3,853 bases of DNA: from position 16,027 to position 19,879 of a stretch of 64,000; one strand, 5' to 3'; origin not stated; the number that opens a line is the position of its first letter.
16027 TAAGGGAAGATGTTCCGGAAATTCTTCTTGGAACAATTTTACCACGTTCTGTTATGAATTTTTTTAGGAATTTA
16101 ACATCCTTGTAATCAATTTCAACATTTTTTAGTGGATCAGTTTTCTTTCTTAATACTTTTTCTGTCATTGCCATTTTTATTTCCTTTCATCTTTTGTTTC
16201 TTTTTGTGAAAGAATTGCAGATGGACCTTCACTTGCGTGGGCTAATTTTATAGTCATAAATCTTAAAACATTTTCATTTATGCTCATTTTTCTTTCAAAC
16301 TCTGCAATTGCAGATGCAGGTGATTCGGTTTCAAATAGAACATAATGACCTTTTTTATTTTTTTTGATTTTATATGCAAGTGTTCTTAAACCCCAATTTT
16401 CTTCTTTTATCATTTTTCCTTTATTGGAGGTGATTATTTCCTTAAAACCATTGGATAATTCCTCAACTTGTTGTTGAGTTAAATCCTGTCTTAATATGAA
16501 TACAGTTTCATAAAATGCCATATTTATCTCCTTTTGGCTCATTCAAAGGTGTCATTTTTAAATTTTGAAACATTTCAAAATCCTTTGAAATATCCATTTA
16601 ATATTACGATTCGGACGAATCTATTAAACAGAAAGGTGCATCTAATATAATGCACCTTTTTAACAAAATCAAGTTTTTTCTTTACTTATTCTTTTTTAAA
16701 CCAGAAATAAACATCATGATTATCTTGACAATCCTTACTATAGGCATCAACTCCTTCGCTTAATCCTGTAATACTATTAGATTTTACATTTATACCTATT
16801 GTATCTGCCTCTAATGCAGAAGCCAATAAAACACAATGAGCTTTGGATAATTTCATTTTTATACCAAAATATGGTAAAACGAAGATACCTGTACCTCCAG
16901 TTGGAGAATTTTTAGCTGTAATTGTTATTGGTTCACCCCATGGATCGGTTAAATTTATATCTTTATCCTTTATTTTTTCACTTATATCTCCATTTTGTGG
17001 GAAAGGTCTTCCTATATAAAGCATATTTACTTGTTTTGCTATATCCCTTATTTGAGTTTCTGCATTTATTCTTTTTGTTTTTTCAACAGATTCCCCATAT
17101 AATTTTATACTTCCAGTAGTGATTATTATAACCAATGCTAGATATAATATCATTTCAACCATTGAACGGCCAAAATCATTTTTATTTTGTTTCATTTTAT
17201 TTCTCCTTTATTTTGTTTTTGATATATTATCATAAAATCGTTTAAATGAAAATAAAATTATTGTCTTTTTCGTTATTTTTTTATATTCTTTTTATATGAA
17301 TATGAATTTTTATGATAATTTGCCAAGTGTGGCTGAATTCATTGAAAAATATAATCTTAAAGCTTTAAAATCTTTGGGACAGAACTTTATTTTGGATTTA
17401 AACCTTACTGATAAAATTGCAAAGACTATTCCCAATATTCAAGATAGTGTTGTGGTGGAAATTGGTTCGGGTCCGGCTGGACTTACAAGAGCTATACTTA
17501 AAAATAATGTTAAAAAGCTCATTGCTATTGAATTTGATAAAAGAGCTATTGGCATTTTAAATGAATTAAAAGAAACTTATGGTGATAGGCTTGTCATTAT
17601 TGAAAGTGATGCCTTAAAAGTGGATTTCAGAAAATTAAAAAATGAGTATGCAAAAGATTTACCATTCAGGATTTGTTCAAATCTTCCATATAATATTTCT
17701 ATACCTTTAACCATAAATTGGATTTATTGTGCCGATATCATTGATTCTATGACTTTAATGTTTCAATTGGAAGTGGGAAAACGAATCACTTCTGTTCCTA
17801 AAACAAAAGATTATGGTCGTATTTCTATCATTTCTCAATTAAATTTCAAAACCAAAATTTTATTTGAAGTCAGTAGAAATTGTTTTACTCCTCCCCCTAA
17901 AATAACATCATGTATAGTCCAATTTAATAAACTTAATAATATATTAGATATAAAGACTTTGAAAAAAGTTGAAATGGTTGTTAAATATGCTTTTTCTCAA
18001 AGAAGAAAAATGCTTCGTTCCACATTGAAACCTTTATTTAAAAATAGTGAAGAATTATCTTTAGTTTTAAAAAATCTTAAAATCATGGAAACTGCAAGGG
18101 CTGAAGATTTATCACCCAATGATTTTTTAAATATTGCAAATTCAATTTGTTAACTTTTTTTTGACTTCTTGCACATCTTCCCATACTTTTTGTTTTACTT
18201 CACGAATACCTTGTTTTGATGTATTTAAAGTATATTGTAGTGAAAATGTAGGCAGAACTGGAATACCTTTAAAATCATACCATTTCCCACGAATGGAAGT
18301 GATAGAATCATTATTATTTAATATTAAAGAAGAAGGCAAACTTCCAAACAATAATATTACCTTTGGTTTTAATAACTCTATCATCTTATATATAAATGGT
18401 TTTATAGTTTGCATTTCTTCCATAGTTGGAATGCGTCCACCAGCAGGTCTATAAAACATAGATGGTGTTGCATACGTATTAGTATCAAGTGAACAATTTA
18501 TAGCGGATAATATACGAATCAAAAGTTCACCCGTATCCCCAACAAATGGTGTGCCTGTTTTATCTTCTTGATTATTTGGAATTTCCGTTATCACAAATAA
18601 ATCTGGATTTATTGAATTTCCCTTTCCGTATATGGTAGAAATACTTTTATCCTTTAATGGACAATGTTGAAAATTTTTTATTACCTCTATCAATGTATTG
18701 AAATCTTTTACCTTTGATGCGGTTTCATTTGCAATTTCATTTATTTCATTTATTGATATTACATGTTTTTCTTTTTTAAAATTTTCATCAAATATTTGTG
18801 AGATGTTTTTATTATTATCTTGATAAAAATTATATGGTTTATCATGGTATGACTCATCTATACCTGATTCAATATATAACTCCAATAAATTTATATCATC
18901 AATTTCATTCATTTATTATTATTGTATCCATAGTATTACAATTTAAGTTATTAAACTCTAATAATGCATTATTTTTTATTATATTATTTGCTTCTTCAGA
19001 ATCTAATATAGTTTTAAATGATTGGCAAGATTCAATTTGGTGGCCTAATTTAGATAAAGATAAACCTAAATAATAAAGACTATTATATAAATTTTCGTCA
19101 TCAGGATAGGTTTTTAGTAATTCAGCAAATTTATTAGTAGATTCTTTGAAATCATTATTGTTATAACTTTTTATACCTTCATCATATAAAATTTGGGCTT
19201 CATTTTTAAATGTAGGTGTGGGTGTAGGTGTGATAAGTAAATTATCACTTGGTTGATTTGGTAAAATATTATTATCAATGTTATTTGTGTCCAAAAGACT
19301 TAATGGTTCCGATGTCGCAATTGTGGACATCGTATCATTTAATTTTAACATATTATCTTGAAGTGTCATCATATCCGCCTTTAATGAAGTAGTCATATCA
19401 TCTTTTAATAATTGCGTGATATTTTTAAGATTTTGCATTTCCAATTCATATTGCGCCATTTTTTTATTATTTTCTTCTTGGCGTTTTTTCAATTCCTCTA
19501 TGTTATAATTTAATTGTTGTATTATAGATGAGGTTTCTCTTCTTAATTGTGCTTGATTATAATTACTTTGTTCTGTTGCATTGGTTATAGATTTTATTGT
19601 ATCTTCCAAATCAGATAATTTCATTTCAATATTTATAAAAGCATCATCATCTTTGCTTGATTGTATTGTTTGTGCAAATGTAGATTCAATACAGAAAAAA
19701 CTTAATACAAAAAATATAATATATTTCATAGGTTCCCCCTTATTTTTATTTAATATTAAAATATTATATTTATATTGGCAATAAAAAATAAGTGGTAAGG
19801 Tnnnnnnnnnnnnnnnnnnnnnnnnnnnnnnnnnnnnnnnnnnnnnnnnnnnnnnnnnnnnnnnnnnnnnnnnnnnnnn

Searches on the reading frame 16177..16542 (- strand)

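Call 17: search_protein_families(library=pfam, proteins=[window:16177-16542:-], max_evalue=0.001)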
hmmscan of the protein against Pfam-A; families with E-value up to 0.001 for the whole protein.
window:16177-16542:- (121 aa): 1 family
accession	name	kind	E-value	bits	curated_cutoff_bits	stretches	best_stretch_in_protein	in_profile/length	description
PF01250.22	Ribosomal_S6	-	1.7e-33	115.1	27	1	11-99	2-90/90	Ribosomal protein S6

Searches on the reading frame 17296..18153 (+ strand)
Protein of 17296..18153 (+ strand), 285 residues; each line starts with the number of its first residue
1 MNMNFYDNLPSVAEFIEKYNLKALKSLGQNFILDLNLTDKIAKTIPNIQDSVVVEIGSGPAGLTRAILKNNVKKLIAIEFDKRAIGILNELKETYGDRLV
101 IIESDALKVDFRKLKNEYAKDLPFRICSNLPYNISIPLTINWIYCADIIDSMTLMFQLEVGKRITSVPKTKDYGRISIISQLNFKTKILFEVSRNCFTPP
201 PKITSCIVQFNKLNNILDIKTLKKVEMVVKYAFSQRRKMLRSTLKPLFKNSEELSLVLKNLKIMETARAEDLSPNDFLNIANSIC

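Call 17: search_protein_families(library=pfam, proteins=[window:17296-18153:+], max_evalue=0.001)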
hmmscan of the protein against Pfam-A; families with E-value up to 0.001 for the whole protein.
window:17296-18153:+ (285 aa): 1 family
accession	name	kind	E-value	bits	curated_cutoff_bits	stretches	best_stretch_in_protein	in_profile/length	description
PF00398.26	RrnaAD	-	6e-47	160.4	24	1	22-284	3-261/263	Ribosomal RNA adenine dimethylase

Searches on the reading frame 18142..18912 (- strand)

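Call 17: search_protein_families(library=pfam, proteins=[window:18142-18912:-], max_evalue=0.001)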
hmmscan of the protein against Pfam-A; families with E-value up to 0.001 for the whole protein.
window:18142-18912:- (256 aa): 1 family
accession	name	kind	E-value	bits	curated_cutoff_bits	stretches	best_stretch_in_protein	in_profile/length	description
PF03167.25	UDG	-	1.2e-15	58.3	24.3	1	96-248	2-141/141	Uracil DNA glycosylase superfamily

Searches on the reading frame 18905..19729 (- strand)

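Call 17: search_protein_families(library=pfam, proteins=[window:18905-19729:-], max_evalue=0.001)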
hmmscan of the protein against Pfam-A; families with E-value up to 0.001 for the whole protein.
window:18905-19729:- (274 aa): 2 families
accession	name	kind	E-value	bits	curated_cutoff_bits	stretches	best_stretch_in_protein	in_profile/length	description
PF03957.18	Jun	-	0.00037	20.9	26.7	1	99-188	23-106/232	Jun-like transcription factor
PF07719.23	TPR_2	-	0.00038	20.8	27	0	178-211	1-34/34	Tetratricopeptide repeat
